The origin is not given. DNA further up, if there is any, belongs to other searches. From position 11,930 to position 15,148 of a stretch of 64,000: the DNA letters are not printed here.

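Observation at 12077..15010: Unusual secreted fusion: M1-type zinc aminopeptidase + ChaN/Tiki-like domain + PDZ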

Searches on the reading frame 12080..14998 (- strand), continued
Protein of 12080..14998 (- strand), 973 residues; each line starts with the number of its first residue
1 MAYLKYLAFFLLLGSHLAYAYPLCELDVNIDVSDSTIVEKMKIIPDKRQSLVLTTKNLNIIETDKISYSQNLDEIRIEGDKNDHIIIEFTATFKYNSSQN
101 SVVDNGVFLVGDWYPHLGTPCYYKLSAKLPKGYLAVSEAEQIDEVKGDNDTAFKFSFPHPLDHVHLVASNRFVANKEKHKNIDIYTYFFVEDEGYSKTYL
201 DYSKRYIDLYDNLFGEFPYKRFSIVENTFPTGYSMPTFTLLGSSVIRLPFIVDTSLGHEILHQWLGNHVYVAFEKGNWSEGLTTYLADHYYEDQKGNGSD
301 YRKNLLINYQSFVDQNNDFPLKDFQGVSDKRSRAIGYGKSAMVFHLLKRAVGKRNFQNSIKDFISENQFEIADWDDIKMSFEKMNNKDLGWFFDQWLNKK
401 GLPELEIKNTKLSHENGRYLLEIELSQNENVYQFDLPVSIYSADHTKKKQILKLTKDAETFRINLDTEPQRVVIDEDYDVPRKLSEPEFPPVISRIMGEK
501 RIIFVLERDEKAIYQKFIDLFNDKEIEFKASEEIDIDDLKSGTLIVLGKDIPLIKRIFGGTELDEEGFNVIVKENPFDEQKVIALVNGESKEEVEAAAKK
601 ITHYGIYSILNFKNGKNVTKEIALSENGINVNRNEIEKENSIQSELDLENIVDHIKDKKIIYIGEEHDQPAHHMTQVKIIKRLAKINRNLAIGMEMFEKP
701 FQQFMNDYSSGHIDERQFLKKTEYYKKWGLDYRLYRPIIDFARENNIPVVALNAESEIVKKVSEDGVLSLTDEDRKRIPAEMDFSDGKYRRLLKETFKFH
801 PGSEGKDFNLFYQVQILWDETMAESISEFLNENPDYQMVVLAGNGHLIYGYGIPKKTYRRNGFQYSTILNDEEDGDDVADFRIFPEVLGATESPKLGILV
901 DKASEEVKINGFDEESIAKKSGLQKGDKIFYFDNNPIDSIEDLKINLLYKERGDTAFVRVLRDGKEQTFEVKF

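Call 27: find_encoding_contigs(protein=P0005, flank=8000, max_places=2)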
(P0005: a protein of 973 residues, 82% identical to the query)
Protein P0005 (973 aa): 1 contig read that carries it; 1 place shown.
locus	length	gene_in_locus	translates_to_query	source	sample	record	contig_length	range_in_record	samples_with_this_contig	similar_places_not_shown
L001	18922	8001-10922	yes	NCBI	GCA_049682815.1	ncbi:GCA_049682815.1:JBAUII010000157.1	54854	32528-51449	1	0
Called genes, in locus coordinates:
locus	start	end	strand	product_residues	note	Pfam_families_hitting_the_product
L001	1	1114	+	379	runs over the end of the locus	PF04851:ResIII, PF00270:DEAD, PF00271:Helicase_C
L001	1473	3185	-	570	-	PF00501:AMP-binding, PF13193:AMP-binding_C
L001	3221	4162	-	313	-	PF02775:TPP_enzyme_C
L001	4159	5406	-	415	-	PF01855:POR_N, PF17147:PFOR_II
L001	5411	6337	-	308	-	PF01558:POR, PF12797:Fer4_2 (faint), PF12837:Fer4_6 (faint), PF13237:Fer4_10 (weak), PF14697:Fer4_21 (weak), PF00037:Fer4 (weak)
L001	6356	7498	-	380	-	PF02812:ELFV_dehydrog_N, PF00208:ELFV_dehydrog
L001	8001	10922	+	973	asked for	PF01433:Peptidase_M1, PF04187:Cofac_haem_bdg, PF13180:PDZ_2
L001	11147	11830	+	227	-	PF01209:Ubie_methyltran, PF13489:Methyltransf_23, PF13847:Methyltransf_31, PF08241:Methyltransf_11, PF08242:Methyltransf_12, PF13649:Methyltransf_25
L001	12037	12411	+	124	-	-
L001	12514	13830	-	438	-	PF00875:DNA_photolyase, PF03441:FAD_binding_7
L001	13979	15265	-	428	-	PF01134:GIDA (faint), PF03486:HI0933_like (faint), PF07992:Pyr_redox_2, PF13450:NAD_binding_8 (weak), PF13454:NAD_binding_9 (faint), PF13738:Pyr_redox_3 (faint), PF00070:Pyr_redox (weak), PF22366:NDH2_C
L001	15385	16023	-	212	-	PF12766:Pyridox_oxase_2 (weak), PF01243:PNPOx_N, PF10590:PNP_phzG_C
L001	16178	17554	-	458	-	PF01370:Epimerase, PF08338:DUF1731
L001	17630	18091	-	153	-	PF00578:AhpC-TSA, PF08534:Redoxin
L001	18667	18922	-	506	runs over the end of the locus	PF01073:3Beta_HSD (weak), PF01370:Epimerase, PF05368:NmrA, PF13460:NAD_binding_10, PF11066:DUF2867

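Call 28: find_encoding_contigs(protein=P0068, flank=8000, max_places=2)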
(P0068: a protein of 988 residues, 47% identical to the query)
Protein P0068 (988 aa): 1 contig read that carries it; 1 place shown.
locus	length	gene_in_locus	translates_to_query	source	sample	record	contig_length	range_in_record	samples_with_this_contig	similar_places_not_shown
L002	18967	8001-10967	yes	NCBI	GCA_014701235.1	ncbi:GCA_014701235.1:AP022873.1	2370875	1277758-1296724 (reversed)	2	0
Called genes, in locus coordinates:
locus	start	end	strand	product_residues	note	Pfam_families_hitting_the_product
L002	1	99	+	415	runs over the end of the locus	PF03453:MoeA_N, PF00994:MoCF_biosynth, PF03454:MoeA_C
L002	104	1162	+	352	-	PF01924:HypD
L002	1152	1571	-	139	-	PF02566:OsmC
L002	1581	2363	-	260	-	PF00149:Metallophos, PF13277:YmdB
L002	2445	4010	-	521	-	PF08668:HDOD (faint), PF12072:RNase_Y_N, PF00013:KH_1 (weak), PF01966:HD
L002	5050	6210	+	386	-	PF17785:PUA_3, PF10672:Methyltrans_SAM, PF03602:Cons_hypoth95, PF05175:MTS, PF09445:Methyltransf_15 (weak), PF13649:Methyltransf_25 (weak), PF13847:Methyltransf_31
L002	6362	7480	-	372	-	PF04015:DUF362, PF13187:Fer4_9 (faint), PF13237:Fer4_10 (faint), PF13484:Fer4_16 (faint), PF12837:Fer4_6 (faint), PF14697:Fer4_21 (weak), PF12838:Fer4_7 (weak), PF00037:Fer4 (weak)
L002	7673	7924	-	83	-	-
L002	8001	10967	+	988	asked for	PF01433:Peptidase_M1, PF04187:Cofac_haem_bdg, PF00595:PDZ (weak), PF13180:PDZ_2, PF17820:PDZ_6 (weak)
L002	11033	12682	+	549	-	PF13167:GTP-bdg_N, PF16360:GTP-bdg_M, PF01926:MMR_HSR1, PF02421:FeoB_N (faint)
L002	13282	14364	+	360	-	PF04055:Radical_SAM, PF13353:Fer4_12 (weak), PF13186:SPASM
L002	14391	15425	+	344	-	PF01208:URO-D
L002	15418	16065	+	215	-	PF00551:Formyl_trans_N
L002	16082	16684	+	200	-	PF10063:DUF2301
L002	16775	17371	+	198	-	PF03602:Cons_hypoth95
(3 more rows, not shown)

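Call 30: find_related_loci(query=A1, collection=genome_contigs, flank=8000)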
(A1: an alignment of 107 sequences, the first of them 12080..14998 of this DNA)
Query A1 (973 aa) in genome_contigs; peptide patterns used: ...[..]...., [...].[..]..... (x = any residue, [..] = any of these).
600 stretches matched a pattern (row limit reached: there are more); 586 encode a relative of the query (tblastn E <= 1e-3); the best 80 are kept; 80 distinct loci.
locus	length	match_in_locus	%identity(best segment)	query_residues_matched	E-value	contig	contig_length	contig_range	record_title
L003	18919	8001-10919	82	1-973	0e+0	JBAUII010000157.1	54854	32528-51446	MAG: Thermodesulfobacteriota bacterium isolate MFD09513_ilm_asm_bin6 k127_45392, whole genome shotgun sequence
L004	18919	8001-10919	83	1-973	0e+0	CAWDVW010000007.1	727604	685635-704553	MAG: Candidatus Dadabacteria bacterium isolate MFD05684.bin.1.387 genome assembly, contig: contig_90819, whole genome sh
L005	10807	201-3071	47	19-962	0e+0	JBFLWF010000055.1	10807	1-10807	MAG: Nitrospirota bacterium isolate MAG025 MAG025_55, whole genome shotgun sequence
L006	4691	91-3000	45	7-971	0e+0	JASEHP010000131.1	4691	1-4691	MAG: Thermodesulfovibrionales bacterium isolate Yes70-26 NODE_131_length_4691_cov_24.057161, whole genome shotgun sequen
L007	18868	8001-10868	46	7-949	0e+0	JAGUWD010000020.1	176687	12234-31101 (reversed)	MAG: Thermodesulfovibrionales bacterium isolate DeMMO5_1 c_000000004882, whole genome shotgun sequence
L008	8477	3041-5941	45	2-962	0e+0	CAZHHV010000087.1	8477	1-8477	MAG TPA_asm: uncultured Nitrospiraceae bacterium isolate binchicken_co232_94 genome assembly, contig: NODE_16141_length_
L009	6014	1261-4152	45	5-962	0e+0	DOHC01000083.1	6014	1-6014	MAG TPA_asm: Nitrospiraceae bacterium isolate UBA8922 contig_234013, whole genome shotgun sequence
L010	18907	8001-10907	44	7-962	0e+0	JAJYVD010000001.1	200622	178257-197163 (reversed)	MAG: Nitrospirae bacterium isolate FK1.bin72 NODE_53_length_200622_cov_15.388863, whole genome shotgun sequence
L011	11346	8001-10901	46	26-971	0e+0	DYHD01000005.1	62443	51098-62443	MAG TPA_asm: Thermodesulfovibrio yellowstonii isolate BE2012_37_10 Afr_mines_BE2012_274_length_62443_cov_3_981759, whole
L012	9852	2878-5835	43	4-972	0e+0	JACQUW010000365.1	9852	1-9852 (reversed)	MAG: Deltaproteobacteria bacterium isolate NC_groundwater_1447_Ag_S-0.65um_55_23 S_p65_S5_coassembly_k141_4796388, whole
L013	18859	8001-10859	46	20-973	0e+0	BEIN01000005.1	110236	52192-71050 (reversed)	Bacterium HR37 DNA, contig: NODE_82_5, isolate: HRbin37, whole genome shotgun sequence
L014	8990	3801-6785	45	7-971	0e+0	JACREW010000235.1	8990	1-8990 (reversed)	MAG: Nitrospirae bacterium isolate NC_groundwater_1709_Pr3_B-0.1um_46_8 SR-2_scaffold_141_3459122, whole genome shotgun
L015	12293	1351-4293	44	4-962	0e+0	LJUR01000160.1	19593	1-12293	MAG: Deltaproteobacteria bacterium SM23_61 WORSMTZ_27153, whole genome shotgun sequence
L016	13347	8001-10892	45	20-973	0e+0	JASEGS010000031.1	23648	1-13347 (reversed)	MAG: Thermodesulfovibrionales bacterium isolate Yes70-02 NODE_31_length_23648_cov_11.945196, whole genome shotgun sequen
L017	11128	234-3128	44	26-971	0e+0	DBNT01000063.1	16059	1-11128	MAG TPA_asm: Nitrospiraceae bacterium UBA665 UBA665_contig_1510, whole genome shotgun sequence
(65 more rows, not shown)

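Call 35: predict_structure(alignment_id=A1)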
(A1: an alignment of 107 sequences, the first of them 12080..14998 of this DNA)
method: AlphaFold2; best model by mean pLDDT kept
length: 973 residues; sequences in the alignment: 107
mean_pLDDT: 89.0   pTM: 0.81
mean pLDDT of the five models: 89.0, 88.7, 87.1, 86.5, 85.9
residues with pLDDT >= 90: 653; 70-90: 257; 50-70: 40; < 50: 23
segments of 3 or more residues with pLDDT < 50: 1-6, 8-10, 12-18, 639-645
pLDDT, mean of each block of 10 residues (from residue 1): 47 47 94 90 91 87 65 81 91 78 89 89 95 94 92 94 94 96 96 94 94 92 89 88 83 86 95 93 92 90 95 92 91 93 95 95 95 96 95 94 90 80 89 92 89 93 89 95 93 94 87 93 92 88 88 87 80 91 93 93 92 91 92 64 57 91 90 91 93 95 94 94 88 92 95 94 91 92 90 86 83 95 97 97 92 94 92 70 76 86 81 92 94 92 91 93 95 92
secondary structure, 60 per line:
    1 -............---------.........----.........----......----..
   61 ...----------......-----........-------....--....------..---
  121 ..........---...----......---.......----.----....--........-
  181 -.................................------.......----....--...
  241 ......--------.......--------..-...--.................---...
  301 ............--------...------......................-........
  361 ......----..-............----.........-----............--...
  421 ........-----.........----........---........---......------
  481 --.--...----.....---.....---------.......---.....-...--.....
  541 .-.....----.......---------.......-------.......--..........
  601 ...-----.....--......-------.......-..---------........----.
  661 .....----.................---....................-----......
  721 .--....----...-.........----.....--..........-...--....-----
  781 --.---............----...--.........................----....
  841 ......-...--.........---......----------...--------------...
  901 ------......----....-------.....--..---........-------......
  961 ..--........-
elements in order (helices of 4 or more, strands of 3 or more residues): H2-13 E23-31 E36-44 E49-54 E59-63 E74-79 E85-92 E100-103 E106-109 E121-130 E134-136 E141-146 E150-156 E166-169 E172-179 E182-189 H190-214 E221-227 E232-235 E238-242 H243-246 H255-261 H278-294 H298-312 H330-351 H353-366 H374-385 H390-398 E404-415 E418-428 E434-442 E447-454 E458-465 E469-474 H493-497 E501-505 H515-521 E525-529 H536-541 E543-547 H552-558 E568-574 E582-588 H591-603 E609-613 E616-621 E629-632 H648-655 E660-665 H670-686 E690-698 H699-709 H715-721 H724-727 H736-744 E749-753 H756-765 H772-775 H787-798 H808-832 E837-843 H853-861 E865-870 E881-883 E898-900 E907-912 H917-920 E928-932 H940-947 E955-962 E965-972

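Call 36: search_protein_representatives(protein=window:12080-14998:-)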
Query: 973 residues. Proteins with E-value up to 0.001 (for the whole library): 15161; up to 1e-10: 6578; up to 1e-30: 1906. The best 150 are listed.
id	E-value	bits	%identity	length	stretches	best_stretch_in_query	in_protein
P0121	5.3e-262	888.7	42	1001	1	5-963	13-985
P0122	1.4e-253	860.7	45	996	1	100-963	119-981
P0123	2.7e-251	853.3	46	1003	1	98-963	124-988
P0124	3.3e-249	846.3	42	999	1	5-962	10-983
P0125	6.6e-249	845.3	43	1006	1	12-963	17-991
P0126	2.8e-242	823.4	41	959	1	9-972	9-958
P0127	5.4e-233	792.7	43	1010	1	102-962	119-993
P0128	1.1e-226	771.8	42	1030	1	96-963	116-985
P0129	5.6e-223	759.5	38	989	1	8-963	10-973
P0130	8.9e-221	752.2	40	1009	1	15-963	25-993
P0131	3.0e-220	750.5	42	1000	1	85-964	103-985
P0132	4.1e-219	746.7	38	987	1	25-964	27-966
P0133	5.2e-217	739.8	38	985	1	7-963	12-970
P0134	2.2e-216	737.7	39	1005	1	83-966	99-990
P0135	6.9e-215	732.7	36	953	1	26-968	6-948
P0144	8.6e-206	702.6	37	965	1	5-965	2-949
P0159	2.8e-195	667.9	34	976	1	7-973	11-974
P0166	3.1e-190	651.1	35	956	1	5-971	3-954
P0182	1.0e-180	619.7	34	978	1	4-965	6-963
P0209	3.3e-165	568.3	45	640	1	6-631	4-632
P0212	9.4e-163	560.2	34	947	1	10-972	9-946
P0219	5.8e-160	551.0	31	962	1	6-972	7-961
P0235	1.6e-147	509.8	32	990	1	16-966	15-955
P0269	8.2e-122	424.7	35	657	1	21-632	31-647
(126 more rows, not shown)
